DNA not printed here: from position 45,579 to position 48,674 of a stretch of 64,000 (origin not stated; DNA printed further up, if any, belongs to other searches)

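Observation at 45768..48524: Fusion of an S41 peptidase with a POTRA domain and a C-terminal β-barrel: a type-Vd-autotransporter-like architecture with a protease passenger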

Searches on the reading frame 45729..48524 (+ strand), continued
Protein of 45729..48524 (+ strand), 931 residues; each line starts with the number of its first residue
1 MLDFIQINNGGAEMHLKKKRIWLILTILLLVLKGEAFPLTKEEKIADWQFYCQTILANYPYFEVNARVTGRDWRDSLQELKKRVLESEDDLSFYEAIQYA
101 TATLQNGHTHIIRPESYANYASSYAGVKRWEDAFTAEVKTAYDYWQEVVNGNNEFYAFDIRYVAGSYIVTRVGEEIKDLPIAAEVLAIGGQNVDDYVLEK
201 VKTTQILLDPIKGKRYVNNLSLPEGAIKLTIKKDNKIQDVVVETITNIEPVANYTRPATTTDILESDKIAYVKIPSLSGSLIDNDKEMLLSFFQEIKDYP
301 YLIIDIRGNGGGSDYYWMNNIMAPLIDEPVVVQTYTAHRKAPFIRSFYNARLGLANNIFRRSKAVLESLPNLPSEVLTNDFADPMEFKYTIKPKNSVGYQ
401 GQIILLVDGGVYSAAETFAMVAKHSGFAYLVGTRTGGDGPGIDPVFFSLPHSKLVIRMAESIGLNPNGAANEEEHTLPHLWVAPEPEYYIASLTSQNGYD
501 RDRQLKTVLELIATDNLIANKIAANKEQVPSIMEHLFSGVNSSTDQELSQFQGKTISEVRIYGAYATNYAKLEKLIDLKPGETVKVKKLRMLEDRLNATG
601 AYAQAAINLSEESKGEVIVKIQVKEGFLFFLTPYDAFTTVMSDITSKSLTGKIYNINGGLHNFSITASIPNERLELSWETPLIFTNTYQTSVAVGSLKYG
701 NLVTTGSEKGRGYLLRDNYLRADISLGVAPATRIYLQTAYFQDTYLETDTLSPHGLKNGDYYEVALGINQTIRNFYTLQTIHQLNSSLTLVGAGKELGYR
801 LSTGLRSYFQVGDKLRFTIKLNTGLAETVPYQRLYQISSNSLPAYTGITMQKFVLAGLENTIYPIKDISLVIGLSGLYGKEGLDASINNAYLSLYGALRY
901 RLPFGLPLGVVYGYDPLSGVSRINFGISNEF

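Call 11: search_solved_structures(query=A1, max_evalue=0.01, show_alignments=3)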
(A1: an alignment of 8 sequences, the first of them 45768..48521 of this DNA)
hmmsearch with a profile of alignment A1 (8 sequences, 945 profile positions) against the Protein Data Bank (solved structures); distinct sequences matched with E-value up to 0.01: 14.
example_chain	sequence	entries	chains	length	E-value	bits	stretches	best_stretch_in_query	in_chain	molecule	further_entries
4ghn_A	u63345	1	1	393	9.7e-19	70.2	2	170-299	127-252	Uncharacterized protein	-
4l8k_A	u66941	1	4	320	1e-11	46.9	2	34-114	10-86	putative peptidase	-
9ccg_A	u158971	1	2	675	4.9e-09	38.1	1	820-922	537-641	POTRA domain-containing protein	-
9frx_A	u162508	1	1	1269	8.2e-08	34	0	384-423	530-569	Retinol binding protein 3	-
8vcb_A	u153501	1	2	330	1.1e-06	30.3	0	249-301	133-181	Q5LIA5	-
6iqs_C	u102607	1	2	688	8.6e-05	24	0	382-425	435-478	Tail-specific protease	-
3dja_A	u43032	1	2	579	0.00014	23.3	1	253-425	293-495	Protein CT_858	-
3dor_A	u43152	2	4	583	0.00014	23.3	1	253-425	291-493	Protein CT_858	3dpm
5wql_C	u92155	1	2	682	0.00015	23.2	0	382-425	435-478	Tail-specific protease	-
6iqu_B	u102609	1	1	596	0.00018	23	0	382-425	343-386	Tail-specific protease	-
3dpn_A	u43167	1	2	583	0.001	20.5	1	253-425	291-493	Protein CT_858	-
8xud_C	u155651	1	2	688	0.0012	20.2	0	382-425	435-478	Tail-specific protease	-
6iqq_C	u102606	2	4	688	0.0022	19.4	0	223-299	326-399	Tail-specific protease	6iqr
4k3c_A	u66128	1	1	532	0.0061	17.9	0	791-862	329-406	Outer membrane protein assembly factor BamA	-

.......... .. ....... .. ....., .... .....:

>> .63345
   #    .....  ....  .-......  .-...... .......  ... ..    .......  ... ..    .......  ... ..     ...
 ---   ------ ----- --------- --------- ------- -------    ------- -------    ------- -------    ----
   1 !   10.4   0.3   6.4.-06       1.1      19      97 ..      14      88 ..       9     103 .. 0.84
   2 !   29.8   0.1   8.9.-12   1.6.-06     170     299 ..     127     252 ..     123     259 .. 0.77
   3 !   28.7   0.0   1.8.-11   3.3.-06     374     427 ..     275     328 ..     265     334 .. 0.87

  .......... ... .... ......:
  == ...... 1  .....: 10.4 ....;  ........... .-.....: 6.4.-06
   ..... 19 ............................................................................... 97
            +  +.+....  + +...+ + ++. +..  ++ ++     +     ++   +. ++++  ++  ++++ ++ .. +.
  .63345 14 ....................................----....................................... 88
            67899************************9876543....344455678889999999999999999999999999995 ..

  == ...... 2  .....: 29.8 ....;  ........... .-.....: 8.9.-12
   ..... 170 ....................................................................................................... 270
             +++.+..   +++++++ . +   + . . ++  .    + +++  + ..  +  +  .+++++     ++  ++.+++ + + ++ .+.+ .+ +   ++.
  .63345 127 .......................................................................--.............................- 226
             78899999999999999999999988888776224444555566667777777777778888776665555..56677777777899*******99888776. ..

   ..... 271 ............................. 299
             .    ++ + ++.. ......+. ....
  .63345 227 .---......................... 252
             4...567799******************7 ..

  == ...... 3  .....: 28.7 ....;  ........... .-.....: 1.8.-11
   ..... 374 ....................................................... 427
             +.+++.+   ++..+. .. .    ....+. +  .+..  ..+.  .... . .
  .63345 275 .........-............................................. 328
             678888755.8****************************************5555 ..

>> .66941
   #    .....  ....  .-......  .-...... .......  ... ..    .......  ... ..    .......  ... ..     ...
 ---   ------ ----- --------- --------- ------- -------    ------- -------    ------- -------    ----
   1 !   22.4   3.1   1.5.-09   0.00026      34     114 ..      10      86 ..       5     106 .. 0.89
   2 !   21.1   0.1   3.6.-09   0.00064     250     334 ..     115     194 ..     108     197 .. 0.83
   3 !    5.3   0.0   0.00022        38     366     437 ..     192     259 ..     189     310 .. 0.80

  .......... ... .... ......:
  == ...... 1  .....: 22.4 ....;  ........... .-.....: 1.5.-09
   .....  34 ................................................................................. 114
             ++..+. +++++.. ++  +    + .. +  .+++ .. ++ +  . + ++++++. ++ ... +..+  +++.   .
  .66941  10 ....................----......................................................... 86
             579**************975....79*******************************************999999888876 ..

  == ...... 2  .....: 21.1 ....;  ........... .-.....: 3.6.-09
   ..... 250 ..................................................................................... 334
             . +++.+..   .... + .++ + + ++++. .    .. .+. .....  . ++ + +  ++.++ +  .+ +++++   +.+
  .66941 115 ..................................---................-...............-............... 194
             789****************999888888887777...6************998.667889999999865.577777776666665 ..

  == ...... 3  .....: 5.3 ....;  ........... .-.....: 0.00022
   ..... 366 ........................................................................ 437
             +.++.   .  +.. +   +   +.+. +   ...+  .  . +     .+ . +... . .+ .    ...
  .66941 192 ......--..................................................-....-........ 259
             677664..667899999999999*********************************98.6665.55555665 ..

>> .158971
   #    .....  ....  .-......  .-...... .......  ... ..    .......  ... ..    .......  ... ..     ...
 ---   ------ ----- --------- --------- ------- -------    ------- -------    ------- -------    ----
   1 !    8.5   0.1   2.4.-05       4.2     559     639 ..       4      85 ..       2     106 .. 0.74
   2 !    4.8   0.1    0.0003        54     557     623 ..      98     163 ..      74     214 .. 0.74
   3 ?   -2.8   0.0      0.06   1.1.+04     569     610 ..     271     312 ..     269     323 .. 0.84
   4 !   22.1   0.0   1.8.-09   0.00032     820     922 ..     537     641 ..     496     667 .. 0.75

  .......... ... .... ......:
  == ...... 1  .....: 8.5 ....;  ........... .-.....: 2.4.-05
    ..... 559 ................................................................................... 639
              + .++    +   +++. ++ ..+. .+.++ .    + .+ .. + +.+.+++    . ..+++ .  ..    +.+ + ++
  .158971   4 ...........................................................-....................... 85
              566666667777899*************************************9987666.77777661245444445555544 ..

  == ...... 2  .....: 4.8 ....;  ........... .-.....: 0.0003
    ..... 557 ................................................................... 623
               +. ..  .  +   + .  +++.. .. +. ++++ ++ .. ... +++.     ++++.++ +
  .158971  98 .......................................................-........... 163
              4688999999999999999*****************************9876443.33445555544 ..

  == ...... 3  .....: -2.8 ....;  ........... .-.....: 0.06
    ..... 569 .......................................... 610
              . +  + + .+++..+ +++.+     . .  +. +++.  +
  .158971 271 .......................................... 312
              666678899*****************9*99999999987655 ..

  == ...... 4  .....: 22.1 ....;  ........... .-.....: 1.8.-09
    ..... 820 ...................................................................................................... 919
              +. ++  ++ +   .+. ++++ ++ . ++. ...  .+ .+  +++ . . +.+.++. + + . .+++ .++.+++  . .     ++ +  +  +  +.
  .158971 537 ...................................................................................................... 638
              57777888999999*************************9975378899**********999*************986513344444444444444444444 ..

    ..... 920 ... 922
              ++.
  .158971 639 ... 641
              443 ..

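Call 13: list_cluster_members(proteins=[P0001, P0002, P0003, P0004, P0007, P0008, P0009])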
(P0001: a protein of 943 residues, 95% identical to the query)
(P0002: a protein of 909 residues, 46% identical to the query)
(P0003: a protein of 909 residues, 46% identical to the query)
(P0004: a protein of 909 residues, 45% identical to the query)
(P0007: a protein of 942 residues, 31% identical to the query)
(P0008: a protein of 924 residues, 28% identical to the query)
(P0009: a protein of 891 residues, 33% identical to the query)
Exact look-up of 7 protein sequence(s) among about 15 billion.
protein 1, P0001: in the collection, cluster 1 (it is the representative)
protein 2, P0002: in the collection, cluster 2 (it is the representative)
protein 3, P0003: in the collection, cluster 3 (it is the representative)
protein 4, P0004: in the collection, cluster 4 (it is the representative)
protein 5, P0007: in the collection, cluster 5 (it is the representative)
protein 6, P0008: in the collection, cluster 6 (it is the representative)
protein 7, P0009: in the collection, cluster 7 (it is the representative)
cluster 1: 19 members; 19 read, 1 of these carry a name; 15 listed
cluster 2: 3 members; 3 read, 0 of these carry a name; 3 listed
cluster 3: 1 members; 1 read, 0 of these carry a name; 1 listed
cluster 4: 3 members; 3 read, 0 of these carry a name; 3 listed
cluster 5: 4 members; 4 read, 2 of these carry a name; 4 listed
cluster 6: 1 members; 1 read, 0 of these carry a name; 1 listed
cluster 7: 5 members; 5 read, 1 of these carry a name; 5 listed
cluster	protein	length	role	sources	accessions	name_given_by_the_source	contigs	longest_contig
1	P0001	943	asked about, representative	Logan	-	-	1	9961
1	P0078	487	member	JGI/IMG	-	C-terminal processing protease CtpA/Prc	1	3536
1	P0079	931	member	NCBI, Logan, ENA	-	-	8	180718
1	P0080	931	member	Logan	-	-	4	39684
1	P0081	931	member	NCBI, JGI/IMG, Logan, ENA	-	-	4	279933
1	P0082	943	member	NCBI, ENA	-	-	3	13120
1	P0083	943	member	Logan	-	-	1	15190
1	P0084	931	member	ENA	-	-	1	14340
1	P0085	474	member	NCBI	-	-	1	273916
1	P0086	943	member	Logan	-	-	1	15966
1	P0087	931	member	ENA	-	-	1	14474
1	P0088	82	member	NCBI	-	-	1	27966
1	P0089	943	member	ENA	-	-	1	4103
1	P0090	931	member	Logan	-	-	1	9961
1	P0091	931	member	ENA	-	-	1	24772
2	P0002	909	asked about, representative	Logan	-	-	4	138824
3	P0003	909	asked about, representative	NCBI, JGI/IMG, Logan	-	-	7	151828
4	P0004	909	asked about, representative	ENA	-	-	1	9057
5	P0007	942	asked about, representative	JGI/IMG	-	hypothetical protein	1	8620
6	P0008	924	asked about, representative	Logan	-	-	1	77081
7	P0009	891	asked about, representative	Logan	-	-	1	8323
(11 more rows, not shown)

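Call 14: find_encoding_contigs(protein=window:45729-48524:+, flank=6000, max_places=4)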
Protein window:45729-48524:+ (931 aa): 8 contigs read that carry it; 4 places shown.
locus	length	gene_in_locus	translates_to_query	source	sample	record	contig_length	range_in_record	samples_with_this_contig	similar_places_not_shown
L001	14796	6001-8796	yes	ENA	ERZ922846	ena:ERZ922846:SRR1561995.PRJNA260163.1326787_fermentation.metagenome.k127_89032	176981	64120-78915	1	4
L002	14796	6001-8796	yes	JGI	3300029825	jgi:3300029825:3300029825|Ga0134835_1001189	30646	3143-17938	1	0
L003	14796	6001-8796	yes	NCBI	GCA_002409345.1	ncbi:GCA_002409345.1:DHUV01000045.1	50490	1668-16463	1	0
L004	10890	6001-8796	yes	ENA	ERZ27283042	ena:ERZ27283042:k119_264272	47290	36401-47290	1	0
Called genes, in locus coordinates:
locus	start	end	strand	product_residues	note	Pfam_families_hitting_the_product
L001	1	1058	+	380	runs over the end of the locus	PF00768:Peptidase_S11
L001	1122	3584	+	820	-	PF01136:Peptidase_U32, PF12392:DUF3656, PF01136:Peptidase_U32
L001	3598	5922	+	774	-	PF00488:MutS_V, PF20297:MSSS, PF01713:Smr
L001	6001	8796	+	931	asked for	PF03572:Peptidase_S41, PF07244:POTRA (weak)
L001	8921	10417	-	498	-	PF02129:Peptidase_S15, PF00561:Abhydrolase_1, PF12697:Abhydrolase_6 (weak), PF00326:Peptidase_S9 (faint), PF01738:DLH (faint), PF12146:Hydrolase_4, PF08840:BAAT_C (faint)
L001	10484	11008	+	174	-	PF01035:DNA_binding_1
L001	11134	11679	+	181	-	PF17099:TrpP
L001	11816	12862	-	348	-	-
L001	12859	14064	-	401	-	PF00579:tRNA-synt_1b, PF22421:SYY_C-terminal, PF01479:S4 (weak)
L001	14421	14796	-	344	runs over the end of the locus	PF07719:TPR_2 (faint), PF00515:TPR_1 (faint)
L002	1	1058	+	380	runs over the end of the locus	PF00768:Peptidase_S11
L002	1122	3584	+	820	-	PF01136:Peptidase_U32, PF12392:DUF3656, PF01136:Peptidase_U32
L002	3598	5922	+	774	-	PF00488:MutS_V, PF20297:MSSS, PF01713:Smr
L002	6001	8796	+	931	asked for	PF03572:Peptidase_S41, PF07244:POTRA (weak)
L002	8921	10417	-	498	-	PF02129:Peptidase_S15, PF00561:Abhydrolase_1, PF12697:Abhydrolase_6 (weak), PF00326:Peptidase_S9 (faint), PF01738:DLH (faint), PF12146:Hydrolase_4, PF08840:BAAT_C (faint)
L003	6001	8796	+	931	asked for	PF03572:Peptidase_S41, PF07244:POTRA (weak)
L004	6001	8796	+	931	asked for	PF03572:Peptidase_S41, PF07244:POTRA (weak)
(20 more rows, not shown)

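Call 15: find_encoding_contigs(protein=P0003, flank=8000, max_places=3)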
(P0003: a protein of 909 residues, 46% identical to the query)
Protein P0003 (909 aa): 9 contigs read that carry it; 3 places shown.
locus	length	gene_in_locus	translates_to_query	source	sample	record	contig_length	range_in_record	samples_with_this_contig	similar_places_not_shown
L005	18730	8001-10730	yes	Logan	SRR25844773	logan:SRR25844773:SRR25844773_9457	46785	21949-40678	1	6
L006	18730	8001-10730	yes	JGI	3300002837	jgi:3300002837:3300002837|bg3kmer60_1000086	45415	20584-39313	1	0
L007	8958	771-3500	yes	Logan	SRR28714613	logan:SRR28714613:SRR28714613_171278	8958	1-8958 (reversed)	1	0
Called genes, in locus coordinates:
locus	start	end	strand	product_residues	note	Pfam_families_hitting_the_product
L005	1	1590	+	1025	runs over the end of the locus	-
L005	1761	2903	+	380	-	PF00768:Peptidase_S11, PF13354:Beta-lactamase2 (weak)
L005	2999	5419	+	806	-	PF01136:Peptidase_U32, PF12392:DUF3656, PF01136:Peptidase_U32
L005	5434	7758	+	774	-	PF00488:MutS_V, PF20297:MSSS, PF01713:Smr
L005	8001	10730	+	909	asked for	PF03572:Peptidase_S41, PF07244:POTRA (faint)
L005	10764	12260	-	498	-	PF02129:Peptidase_S15 (weak), PF00561:Abhydrolase_1 (weak), PF20434:BD-FAE (faint), PF00326:Peptidase_S9 (faint), PF01738:DLH (faint), PF12146:Hydrolase_4, PF08840:BAAT_C (weak)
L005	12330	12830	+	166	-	PF01035:DNA_binding_1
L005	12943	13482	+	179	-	PF17099:TrpP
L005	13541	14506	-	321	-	-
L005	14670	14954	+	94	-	-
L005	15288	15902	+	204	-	PF00583:Acetyltransf_1, PF13673:Acetyltransf_10 (faint), PF13508:Acetyltransf_7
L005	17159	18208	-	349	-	-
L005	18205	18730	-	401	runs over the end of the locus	PF00579:tRNA-synt_1b, PF22421:SYY_C-terminal, PF01479:S4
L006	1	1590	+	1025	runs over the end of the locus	-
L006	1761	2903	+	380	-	PF00768:Peptidase_S11, PF13354:Beta-lactamase2 (weak)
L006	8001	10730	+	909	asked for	PF03572:Peptidase_S41, PF07244:POTRA (faint)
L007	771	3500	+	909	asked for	PF03572:Peptidase_S41, PF07244:POTRA (faint)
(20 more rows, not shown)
